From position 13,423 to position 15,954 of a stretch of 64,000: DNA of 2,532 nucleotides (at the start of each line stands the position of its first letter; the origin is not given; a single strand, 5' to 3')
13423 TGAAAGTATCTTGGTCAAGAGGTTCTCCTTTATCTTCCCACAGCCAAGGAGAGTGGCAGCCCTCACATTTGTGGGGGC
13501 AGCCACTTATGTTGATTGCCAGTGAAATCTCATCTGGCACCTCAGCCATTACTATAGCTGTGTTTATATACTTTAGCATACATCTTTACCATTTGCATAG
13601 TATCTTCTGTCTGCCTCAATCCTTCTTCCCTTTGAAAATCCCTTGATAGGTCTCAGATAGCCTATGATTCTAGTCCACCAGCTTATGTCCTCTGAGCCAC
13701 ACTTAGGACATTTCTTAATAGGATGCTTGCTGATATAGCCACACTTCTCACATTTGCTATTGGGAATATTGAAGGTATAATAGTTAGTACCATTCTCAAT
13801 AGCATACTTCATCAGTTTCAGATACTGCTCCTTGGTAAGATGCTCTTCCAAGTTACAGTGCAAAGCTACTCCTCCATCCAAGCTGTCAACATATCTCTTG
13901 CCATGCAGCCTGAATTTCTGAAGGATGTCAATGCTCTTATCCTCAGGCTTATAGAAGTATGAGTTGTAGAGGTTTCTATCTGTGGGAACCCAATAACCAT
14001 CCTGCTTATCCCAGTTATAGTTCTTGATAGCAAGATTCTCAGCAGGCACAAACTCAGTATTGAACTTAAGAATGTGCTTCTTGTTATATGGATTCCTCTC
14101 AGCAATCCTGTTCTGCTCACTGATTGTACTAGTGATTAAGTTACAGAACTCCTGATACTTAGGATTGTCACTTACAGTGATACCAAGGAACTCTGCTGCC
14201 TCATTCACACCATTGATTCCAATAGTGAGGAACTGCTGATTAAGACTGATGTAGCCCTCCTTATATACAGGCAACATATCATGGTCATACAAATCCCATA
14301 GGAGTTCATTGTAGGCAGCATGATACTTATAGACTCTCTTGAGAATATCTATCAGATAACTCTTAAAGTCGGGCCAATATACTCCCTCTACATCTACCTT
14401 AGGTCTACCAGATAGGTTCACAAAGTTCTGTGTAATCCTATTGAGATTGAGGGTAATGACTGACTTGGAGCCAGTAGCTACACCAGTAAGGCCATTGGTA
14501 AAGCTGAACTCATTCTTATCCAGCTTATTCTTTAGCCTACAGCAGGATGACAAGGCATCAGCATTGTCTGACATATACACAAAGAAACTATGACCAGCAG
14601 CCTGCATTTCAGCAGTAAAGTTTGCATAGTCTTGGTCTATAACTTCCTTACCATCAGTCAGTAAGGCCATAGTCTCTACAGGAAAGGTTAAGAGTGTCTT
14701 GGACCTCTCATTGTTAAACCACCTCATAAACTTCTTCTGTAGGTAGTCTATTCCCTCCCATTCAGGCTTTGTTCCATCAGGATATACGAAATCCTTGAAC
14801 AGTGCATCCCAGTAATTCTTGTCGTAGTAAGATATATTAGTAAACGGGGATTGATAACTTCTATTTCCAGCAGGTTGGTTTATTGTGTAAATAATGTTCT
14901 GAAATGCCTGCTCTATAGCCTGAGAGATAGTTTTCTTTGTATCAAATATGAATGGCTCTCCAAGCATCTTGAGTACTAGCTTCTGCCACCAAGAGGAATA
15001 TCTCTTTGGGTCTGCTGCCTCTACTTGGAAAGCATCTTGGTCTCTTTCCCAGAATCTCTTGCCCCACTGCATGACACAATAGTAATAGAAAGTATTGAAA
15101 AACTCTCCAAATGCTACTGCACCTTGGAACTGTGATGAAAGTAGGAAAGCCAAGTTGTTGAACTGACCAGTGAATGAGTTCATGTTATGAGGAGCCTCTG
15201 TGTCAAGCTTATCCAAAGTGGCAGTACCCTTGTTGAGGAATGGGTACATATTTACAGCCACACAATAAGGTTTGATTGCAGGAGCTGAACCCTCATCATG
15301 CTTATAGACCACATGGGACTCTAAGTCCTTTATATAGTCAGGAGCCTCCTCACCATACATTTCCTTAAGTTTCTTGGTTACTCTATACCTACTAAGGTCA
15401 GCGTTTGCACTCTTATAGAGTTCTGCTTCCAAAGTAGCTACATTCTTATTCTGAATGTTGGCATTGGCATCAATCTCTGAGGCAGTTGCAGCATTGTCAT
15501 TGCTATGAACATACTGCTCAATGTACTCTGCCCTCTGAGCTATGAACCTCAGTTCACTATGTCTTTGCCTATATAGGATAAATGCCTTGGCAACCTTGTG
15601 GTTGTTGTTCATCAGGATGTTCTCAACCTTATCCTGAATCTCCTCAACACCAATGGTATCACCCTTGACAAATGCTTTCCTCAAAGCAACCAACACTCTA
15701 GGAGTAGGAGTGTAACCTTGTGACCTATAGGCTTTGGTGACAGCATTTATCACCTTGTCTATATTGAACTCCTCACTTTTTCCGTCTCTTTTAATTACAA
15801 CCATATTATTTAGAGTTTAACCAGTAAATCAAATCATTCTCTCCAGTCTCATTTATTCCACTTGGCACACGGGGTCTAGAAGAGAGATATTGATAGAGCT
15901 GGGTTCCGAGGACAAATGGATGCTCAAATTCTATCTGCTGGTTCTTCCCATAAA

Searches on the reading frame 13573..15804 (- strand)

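Call 14: search_protein_families(library=phrogs, proteins=[window:13573-15804:-])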
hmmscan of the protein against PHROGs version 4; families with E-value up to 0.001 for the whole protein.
window:13573-15804:- (743 aa): 4 families
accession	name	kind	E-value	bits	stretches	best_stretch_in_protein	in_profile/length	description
phrog_25611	-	DNA, RNA and nucleotide metabolism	2.7e-90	304.5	2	96-459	44-364/978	anaerobic ribonucleoside reductase large subunit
phrog_487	-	moron, auxiliary metabolic gene and host takeover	2.3e-44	152.7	1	1-735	4-710/718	NrdD-like anaerobic ribonucleotide reductase large subunit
phrog_4218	-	DNA, RNA and nucleotide metabolism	9.7e-14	52.2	1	526-719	116-312/333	anaerobic ribonucleoside reductase large subunit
phrog_29160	-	DNA, RNA and nucleotide metabolism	3.1e-08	34.9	1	663-718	78-131/158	anaerobic ribonucleoside reductase large subunit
